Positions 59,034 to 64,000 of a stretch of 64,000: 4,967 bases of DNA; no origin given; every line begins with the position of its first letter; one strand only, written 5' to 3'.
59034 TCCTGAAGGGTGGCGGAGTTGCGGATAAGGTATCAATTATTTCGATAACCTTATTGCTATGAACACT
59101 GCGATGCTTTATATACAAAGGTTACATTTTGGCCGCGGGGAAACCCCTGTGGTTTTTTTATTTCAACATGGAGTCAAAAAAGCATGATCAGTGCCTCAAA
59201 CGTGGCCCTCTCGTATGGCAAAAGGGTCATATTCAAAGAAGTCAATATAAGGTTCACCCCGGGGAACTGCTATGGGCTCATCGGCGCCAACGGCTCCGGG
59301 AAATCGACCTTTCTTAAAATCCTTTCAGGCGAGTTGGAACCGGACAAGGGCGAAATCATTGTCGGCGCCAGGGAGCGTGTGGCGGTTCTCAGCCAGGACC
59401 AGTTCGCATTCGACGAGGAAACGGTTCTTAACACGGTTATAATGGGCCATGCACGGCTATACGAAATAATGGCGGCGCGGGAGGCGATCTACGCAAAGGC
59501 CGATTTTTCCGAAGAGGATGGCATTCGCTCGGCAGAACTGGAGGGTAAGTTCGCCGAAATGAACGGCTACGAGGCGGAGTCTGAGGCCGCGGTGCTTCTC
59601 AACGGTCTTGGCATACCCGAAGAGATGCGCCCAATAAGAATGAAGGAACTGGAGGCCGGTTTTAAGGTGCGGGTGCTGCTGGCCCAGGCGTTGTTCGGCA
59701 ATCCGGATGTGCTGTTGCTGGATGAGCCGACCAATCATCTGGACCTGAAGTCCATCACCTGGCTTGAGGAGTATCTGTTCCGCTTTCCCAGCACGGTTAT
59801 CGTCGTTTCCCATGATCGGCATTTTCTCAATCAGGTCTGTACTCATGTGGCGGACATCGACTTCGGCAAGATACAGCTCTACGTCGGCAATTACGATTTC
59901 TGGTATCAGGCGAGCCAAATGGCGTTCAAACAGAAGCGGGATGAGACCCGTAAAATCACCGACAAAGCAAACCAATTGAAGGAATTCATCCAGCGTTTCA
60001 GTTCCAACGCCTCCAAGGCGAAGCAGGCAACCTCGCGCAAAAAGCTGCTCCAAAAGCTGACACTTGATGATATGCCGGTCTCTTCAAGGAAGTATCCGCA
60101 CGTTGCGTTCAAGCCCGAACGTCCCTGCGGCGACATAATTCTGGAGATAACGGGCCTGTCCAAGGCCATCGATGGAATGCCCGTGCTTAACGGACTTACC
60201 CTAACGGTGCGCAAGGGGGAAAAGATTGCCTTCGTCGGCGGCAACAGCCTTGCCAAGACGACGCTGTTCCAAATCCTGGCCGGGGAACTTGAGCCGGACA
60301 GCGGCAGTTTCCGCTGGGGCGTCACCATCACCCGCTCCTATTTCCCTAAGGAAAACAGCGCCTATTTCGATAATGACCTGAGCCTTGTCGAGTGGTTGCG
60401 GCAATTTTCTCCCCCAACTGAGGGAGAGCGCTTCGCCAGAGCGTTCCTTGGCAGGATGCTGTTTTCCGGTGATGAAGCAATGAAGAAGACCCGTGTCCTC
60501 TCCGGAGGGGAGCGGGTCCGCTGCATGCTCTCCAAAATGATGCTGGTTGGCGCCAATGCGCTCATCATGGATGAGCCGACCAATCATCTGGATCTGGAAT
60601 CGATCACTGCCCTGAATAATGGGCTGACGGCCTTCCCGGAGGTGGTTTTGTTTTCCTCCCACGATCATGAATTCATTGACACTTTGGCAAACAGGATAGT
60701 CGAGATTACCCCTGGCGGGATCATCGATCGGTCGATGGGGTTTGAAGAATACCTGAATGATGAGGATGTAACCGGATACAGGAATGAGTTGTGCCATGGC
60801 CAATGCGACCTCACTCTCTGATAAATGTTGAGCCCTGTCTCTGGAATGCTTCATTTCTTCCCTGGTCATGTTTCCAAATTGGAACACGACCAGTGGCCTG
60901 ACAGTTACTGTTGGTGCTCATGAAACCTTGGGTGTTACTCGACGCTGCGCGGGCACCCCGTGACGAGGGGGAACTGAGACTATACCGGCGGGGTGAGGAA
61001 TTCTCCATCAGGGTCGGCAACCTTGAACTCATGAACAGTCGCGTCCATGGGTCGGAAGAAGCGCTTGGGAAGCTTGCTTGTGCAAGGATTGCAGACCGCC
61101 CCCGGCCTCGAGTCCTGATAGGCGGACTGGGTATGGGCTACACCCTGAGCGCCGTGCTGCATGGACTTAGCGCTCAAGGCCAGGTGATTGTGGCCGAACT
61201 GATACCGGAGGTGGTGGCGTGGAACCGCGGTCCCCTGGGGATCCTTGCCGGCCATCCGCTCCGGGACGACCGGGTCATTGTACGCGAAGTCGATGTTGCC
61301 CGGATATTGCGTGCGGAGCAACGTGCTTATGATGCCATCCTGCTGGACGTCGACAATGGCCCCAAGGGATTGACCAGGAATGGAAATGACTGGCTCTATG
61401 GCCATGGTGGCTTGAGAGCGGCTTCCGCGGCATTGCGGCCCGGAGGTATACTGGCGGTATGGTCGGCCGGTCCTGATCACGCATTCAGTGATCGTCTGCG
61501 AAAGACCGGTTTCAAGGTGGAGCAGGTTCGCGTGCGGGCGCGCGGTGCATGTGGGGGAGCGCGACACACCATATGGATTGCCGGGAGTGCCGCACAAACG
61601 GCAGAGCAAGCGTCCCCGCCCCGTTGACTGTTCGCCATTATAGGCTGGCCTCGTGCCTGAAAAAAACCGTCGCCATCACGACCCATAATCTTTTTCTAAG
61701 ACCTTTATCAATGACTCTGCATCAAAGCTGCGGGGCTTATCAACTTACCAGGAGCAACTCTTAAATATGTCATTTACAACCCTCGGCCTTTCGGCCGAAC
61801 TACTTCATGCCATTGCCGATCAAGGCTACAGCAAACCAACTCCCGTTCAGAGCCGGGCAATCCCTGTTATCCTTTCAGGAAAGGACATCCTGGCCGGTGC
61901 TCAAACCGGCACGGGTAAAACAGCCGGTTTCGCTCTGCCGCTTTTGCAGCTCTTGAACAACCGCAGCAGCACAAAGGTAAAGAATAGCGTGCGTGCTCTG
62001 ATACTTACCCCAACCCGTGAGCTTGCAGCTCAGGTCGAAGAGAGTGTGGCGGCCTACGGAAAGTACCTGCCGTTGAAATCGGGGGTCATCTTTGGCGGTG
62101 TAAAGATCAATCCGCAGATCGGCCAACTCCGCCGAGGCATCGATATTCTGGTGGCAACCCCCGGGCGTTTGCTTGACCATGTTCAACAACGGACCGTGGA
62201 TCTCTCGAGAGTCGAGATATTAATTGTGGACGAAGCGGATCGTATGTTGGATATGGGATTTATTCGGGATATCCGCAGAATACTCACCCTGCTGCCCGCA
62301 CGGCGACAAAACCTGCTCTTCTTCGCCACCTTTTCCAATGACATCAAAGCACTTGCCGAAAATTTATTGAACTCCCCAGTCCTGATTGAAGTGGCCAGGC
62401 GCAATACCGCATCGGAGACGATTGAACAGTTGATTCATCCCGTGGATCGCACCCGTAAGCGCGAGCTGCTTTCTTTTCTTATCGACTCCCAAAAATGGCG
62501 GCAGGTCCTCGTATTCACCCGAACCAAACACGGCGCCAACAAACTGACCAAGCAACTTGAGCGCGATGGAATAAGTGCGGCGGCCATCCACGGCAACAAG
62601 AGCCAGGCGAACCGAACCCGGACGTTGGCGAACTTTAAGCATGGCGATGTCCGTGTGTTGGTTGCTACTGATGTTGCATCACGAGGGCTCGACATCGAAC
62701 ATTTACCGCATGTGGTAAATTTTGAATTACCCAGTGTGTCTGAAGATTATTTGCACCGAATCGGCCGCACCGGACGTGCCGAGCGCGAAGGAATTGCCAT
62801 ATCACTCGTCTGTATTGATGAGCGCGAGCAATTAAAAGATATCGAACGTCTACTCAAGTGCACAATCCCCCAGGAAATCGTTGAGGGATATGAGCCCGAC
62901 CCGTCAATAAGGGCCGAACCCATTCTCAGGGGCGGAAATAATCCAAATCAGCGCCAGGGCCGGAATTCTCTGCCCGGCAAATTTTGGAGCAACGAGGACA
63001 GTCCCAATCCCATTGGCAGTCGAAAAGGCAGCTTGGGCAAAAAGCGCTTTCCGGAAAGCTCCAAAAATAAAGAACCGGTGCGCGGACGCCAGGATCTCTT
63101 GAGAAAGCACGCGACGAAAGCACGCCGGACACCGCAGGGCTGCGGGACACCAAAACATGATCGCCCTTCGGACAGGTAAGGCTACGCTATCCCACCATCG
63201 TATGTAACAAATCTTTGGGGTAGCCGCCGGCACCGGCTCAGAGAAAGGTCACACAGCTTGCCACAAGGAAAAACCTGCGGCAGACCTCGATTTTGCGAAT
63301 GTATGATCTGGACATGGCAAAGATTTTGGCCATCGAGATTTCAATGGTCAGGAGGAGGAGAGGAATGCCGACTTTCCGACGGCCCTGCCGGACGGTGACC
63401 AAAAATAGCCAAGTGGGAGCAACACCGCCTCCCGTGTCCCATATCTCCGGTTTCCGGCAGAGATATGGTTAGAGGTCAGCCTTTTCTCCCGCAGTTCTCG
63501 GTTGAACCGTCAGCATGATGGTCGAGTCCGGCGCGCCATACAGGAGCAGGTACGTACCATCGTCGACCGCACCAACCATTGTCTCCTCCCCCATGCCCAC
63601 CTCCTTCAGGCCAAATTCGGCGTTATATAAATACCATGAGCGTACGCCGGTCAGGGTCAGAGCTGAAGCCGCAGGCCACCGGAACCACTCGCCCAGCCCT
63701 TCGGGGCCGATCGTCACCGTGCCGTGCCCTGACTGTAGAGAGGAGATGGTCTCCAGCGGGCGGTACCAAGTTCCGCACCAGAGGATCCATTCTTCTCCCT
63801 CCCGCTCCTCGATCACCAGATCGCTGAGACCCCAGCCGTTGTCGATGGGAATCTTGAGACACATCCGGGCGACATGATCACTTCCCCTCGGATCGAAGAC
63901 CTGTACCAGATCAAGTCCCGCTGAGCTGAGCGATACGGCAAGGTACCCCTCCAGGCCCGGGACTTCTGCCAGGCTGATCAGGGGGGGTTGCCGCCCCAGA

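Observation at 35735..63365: Co-oriented family of at least 11 structured repeats confined to accessory gene spacers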

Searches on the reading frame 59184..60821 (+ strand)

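Call 11: search_protein_families(library=pfam, proteins=[window:59184-60821:+], max_evalue=0.01)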
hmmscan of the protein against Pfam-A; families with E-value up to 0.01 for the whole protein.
window:59184-60821:+ (545 aa): 8 families
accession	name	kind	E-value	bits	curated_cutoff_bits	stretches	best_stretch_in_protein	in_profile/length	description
PF00005.33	ABC_tran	-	2.4e-44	151.7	25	2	18-184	2-137/137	ABC transporter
PF12848.13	ABC_tran_Xtn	-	1.7e-18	66.9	25.9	1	224-306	2-82/85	ABC transporter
PF13304.12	AAA_21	-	7.1e-11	43.1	27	1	30-58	2-36/304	AAA domain, putative AbiEii toxin, Type IV TA system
PF02463.25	SMC_N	-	1.6e-06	28.1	40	0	18-45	16-42/220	RecF/RecN/SMC N terminal domain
PF13476.12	AAA_23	-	9.5e-06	26.8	27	0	17-47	10-39/201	AAA domain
PF13555.12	AAA_29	-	0.0018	18.4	27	1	17-44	12-39/61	P-loop containing region of AAA domain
PF13521.12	AAA_28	-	0.0039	17.8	27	0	32-79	4-45/164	AAA domain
PF13175.12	AAA_15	-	0.0041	17.2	32.1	0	17-48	14-44/374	AAA ATPase domain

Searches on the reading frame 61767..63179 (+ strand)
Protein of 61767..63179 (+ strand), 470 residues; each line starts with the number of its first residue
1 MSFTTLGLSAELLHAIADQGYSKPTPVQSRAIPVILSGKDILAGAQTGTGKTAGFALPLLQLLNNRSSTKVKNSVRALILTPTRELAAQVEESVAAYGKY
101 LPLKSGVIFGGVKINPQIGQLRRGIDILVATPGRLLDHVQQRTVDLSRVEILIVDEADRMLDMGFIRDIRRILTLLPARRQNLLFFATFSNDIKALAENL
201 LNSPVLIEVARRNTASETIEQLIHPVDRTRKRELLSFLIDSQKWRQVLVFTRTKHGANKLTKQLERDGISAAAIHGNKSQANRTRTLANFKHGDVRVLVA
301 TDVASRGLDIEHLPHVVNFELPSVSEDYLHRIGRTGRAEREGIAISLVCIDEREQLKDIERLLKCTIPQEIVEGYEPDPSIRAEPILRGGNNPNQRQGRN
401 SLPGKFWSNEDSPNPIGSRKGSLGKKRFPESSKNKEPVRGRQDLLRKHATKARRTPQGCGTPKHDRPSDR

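Call 11: search_protein_families(library=pfam, proteins=[window:61767-63179:+], max_evalue=0.01)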
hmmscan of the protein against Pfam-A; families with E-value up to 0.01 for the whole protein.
window:61767-63179:+ (470 aa): 5 families
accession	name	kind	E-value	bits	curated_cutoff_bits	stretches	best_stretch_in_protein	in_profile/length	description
PF00270.35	DEAD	-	1.5e-47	161.9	26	1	25-194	1-165/167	DEAD/DEAH box helicase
PF00271.37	Helicase_C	-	2.7e-30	105.3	23.5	1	231-338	2-109/110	Helicase conserved C-terminal domain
PF04851.21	ResIII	-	5e-07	30.2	22.5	1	26-176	6-150/164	Type III restriction enzyme, res subunit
PF13245.12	AAA_19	-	1.9e-05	25.3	25.1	0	29-177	2-115/134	AAA domain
PF13401.12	AAA_22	-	3.7e-05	24.5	27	1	45-181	12-114/130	AAA domain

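Call 33: find_encoding_contigs(protein=window:61767-63179:+, flank=10000, max_places=4)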
Protein window:61767-63179:+ (470 aa): no gene with exactly this product is on record in the collection.

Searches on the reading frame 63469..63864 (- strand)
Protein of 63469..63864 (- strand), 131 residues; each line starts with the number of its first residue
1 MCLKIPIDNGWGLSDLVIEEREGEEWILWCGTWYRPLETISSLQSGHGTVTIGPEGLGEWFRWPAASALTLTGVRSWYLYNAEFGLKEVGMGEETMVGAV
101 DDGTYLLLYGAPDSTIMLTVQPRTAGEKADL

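Call 11: search_protein_families(library=pfam, proteins=[window:63469-63864:-], max_evalue=0.01)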
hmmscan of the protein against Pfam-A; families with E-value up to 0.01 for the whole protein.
window:63469-63864:- (131 aa): 0 families

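Call 32: find_encoding_contigs(protein=window:63469-63864:-, flank=10000, max_places=4)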
Protein window:63469-63864:- (131 aa): no gene with exactly this product is on record in the collection.
